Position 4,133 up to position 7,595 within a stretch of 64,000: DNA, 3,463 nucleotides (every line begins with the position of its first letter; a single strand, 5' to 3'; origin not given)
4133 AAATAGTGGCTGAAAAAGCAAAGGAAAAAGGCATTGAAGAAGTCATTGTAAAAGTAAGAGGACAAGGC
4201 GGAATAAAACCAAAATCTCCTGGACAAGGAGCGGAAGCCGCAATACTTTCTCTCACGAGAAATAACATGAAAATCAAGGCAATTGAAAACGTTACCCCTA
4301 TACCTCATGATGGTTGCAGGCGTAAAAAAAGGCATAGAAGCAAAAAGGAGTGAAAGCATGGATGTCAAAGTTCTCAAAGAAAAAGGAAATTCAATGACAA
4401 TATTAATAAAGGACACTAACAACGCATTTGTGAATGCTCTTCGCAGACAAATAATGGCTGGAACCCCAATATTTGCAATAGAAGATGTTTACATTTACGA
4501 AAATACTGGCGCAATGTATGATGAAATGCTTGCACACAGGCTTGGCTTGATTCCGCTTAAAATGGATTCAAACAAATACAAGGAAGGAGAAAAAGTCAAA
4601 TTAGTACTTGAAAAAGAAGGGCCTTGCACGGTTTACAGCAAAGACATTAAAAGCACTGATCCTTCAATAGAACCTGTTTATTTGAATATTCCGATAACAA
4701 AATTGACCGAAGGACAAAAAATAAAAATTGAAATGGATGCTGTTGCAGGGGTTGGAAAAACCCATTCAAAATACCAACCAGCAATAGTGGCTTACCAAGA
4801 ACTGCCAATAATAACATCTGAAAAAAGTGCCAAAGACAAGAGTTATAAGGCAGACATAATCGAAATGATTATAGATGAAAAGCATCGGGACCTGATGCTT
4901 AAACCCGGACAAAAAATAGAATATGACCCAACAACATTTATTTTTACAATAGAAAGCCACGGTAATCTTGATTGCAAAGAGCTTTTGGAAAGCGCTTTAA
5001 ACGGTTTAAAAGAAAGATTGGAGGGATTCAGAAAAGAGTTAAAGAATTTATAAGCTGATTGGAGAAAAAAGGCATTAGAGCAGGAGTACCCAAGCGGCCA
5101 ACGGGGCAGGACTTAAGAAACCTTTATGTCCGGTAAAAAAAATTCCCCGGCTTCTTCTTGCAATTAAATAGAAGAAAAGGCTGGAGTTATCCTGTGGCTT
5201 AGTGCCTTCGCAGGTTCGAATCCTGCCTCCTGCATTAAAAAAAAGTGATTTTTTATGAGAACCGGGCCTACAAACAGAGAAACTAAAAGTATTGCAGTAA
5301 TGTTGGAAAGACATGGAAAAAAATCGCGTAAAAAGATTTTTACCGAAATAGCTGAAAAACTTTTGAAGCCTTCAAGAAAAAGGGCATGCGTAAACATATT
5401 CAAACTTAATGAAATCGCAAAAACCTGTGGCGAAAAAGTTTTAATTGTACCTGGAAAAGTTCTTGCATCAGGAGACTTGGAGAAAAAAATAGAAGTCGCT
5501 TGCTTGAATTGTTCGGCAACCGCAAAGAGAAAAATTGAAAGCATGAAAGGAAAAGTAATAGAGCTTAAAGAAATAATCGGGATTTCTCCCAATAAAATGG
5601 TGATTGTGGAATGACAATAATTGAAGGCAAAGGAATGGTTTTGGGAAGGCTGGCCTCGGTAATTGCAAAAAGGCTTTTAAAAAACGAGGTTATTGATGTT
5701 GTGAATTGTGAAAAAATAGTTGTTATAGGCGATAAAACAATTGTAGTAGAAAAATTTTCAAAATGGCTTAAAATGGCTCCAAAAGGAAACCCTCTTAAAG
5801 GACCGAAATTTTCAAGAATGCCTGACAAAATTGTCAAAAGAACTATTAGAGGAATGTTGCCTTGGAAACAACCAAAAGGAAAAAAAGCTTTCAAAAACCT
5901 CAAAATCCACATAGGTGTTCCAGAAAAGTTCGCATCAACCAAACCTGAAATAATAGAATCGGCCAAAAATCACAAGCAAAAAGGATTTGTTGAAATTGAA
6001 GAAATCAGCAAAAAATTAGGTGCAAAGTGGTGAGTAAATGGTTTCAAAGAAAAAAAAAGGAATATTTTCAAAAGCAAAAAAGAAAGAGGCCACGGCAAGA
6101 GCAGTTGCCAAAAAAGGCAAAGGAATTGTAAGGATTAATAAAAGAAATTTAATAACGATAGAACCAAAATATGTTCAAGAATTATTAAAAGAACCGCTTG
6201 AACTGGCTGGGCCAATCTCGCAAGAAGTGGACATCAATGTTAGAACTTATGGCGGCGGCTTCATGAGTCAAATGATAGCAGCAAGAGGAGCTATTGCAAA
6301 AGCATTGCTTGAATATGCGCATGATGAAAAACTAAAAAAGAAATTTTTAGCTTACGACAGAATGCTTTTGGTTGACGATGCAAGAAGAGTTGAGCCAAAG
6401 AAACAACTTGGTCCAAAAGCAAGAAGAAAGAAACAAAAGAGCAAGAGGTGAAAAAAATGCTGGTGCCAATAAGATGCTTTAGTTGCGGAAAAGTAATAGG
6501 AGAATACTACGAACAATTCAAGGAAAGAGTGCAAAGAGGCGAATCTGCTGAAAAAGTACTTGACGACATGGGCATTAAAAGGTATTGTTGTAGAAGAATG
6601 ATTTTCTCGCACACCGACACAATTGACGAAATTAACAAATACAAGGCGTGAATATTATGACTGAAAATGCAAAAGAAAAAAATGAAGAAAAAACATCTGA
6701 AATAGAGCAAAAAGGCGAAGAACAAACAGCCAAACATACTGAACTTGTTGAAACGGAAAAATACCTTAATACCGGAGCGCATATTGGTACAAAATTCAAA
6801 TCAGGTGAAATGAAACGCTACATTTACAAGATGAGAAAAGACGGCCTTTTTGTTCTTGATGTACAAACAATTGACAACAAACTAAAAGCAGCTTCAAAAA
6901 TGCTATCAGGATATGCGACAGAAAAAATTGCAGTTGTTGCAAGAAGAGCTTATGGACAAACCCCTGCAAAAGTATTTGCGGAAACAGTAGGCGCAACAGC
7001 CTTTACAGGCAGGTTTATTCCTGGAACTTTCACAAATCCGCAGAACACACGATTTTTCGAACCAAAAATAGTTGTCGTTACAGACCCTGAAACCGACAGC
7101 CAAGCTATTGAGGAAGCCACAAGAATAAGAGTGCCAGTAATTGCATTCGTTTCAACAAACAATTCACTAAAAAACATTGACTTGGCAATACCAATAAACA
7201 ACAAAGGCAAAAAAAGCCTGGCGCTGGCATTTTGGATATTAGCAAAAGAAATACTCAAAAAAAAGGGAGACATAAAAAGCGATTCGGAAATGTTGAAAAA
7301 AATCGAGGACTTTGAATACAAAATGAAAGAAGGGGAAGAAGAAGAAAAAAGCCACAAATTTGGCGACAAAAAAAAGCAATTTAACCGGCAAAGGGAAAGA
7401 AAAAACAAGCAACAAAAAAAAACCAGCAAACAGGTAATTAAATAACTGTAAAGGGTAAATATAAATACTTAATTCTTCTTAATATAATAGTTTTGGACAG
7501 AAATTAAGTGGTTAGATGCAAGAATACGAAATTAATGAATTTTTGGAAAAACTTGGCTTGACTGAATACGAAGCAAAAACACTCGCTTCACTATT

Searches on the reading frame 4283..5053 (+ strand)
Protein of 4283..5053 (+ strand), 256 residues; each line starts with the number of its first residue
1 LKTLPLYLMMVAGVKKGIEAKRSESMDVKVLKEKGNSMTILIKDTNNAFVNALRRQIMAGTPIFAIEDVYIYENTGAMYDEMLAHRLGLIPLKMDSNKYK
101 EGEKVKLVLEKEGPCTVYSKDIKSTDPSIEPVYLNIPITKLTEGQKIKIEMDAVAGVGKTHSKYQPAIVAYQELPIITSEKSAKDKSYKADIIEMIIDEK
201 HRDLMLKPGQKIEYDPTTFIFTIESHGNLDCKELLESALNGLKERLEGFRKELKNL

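Call 68: search_protein_families(library=pfam, proteins=[window:4283-5053:+], max_evalue=0.000001)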
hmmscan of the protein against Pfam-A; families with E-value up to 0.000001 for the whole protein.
window:4283-5053:+ (256 aa): 2 families
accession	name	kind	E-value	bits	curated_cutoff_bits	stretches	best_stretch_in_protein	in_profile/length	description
PF01000.31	RNA_pol_A_bac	-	1.3e-17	64.6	33.9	1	70-163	2-101/119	RNA polymerase Rpb3/RpoA insert domain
PF01193.29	RNA_pol_L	-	1.1e-10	41.5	24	1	40-246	2-74/74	RNA polymerase Rpb3/Rpb11 dimerisation domain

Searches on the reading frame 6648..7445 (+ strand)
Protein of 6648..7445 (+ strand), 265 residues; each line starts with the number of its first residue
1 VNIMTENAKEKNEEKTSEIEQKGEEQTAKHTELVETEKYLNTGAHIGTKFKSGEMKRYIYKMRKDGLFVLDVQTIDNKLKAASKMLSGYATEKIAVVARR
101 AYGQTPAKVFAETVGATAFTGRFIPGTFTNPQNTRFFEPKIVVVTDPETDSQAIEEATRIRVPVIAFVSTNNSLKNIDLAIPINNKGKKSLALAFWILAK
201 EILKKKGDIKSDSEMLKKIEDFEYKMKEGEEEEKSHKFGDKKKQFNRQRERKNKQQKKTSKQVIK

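Call 68: search_protein_families(library=pfam, proteins=[window:6648-7445:+], max_evalue=0.000001)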
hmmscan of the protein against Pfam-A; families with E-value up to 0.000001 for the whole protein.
window:6648-7445:+ (265 aa): 1 family
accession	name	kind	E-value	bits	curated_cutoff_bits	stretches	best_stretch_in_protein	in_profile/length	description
PF00318.25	Ribosomal_S2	-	1.8e-19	70.3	26.1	2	139-202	150-213/216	Ribosomal protein S2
